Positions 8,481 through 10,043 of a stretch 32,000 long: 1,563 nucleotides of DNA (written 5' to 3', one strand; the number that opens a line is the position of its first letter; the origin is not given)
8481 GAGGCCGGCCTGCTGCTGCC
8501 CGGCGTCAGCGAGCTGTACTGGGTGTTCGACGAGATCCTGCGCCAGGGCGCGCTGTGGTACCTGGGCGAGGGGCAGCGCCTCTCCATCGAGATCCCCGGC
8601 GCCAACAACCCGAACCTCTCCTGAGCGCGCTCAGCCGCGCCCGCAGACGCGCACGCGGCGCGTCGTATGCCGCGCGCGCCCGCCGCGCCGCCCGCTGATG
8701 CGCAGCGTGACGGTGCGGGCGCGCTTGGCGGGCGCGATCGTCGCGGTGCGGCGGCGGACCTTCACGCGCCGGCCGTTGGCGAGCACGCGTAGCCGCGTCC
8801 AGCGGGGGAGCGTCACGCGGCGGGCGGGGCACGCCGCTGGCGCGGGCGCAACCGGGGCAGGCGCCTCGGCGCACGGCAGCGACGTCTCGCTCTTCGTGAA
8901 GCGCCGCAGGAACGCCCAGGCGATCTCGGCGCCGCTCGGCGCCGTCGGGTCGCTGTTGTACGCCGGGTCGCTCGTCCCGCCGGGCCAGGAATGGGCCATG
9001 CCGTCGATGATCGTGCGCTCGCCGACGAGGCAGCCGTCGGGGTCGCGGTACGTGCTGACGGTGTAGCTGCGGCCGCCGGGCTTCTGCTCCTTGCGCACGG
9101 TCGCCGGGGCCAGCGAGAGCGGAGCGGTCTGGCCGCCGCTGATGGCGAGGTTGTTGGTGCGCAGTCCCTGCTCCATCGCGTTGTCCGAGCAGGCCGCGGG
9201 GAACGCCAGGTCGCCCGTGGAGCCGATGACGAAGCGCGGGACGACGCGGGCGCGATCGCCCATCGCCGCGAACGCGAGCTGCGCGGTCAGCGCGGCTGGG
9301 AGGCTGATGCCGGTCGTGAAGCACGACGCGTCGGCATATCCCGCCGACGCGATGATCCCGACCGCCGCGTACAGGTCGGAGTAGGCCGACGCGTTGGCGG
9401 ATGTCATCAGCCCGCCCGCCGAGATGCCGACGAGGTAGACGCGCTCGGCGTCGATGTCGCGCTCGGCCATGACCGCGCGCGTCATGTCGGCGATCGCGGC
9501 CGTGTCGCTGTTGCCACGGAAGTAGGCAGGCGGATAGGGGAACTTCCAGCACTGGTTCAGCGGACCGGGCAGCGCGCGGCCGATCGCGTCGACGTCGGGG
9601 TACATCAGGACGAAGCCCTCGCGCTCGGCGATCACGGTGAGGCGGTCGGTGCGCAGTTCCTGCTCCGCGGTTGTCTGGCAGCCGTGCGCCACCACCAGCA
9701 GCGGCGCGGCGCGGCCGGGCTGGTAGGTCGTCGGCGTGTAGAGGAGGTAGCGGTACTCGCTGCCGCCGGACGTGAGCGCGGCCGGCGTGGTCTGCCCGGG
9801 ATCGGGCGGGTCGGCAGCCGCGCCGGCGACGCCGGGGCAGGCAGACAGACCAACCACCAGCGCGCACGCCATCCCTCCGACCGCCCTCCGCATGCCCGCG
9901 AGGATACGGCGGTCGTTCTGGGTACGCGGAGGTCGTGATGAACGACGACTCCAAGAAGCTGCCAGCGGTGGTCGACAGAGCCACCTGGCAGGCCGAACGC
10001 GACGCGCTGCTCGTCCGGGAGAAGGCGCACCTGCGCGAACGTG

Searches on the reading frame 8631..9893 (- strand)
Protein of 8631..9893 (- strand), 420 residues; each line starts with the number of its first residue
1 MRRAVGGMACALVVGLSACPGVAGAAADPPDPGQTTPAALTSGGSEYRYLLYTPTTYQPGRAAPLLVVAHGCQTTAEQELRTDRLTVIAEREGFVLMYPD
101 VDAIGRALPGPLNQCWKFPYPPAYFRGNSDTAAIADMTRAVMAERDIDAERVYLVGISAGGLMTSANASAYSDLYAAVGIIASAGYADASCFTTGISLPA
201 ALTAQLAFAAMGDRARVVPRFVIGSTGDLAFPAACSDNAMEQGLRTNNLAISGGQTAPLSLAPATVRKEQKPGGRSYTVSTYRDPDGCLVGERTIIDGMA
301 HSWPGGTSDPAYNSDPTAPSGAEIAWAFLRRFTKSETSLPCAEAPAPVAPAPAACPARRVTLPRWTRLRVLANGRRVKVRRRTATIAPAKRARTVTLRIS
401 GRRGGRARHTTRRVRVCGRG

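Call 28: search_protein_families(library=pfam, proteins=[window:8631-9893:-], max_evalue=0.01)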
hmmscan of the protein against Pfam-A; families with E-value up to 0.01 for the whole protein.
window:8631-9893:- (420 aa): 3 families
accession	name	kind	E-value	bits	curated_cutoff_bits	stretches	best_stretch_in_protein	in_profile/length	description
PF10503.15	Esterase_PHB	-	9e-19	68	23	1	49-189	3-136/219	Esterase PHB depolymerase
PF00326.27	Peptidase_S9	-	8.6e-06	25.8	22.6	1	134-194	48-106/213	Prolyl oligopeptidase family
PF00756.26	Esterase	-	0.00049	20.4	22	1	44-182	5-147/251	Putative esterase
